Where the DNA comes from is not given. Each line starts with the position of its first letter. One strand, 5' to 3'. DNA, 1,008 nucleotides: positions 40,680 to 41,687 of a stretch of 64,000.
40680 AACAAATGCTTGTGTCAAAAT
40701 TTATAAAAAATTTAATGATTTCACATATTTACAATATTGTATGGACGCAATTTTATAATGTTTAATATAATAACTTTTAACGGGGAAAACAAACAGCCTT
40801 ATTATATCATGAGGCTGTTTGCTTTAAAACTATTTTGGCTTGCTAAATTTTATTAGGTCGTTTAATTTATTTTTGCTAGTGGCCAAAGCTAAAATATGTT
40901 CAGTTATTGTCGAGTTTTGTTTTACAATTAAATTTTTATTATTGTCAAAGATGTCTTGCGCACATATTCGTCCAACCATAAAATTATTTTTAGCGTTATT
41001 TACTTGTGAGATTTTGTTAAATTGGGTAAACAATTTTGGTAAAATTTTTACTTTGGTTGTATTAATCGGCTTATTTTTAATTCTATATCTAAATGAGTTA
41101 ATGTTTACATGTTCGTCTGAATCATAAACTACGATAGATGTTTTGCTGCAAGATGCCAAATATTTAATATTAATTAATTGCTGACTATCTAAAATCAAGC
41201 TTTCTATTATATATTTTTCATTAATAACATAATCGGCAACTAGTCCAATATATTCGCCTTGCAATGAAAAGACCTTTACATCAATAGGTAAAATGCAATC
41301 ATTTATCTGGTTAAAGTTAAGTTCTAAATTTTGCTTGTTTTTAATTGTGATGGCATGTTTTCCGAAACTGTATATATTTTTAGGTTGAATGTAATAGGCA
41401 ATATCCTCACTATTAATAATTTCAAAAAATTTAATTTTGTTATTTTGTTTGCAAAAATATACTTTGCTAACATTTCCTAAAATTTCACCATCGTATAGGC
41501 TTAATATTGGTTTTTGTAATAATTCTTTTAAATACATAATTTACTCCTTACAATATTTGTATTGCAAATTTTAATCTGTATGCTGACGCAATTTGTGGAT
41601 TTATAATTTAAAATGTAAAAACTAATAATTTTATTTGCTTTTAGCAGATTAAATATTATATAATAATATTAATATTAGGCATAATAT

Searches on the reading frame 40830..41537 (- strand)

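Call 11: search_protein_families(library=pfam, proteins=[window:40830-41537:-])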
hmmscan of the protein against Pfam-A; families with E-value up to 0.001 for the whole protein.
window:40830-41537:- (235 aa): 1 family
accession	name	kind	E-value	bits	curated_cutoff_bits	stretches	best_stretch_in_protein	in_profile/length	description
PF05239.21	PRC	-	4.1e-08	33.6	21.2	0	1-67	4-73/78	PRC-barrel domain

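Call 85: search_protein_families(library=ncbifam, proteins=[window:40830-41537:-], max_evalue=0.01)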
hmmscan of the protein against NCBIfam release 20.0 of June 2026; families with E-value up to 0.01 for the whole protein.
window:40830-41537:- (235 aa): 1 family
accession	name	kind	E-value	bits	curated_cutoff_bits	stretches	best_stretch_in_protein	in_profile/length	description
NF006845.0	PRK09357.2-6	equivalog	0.0022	16.7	728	1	95-164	335-411/428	dihydroorotase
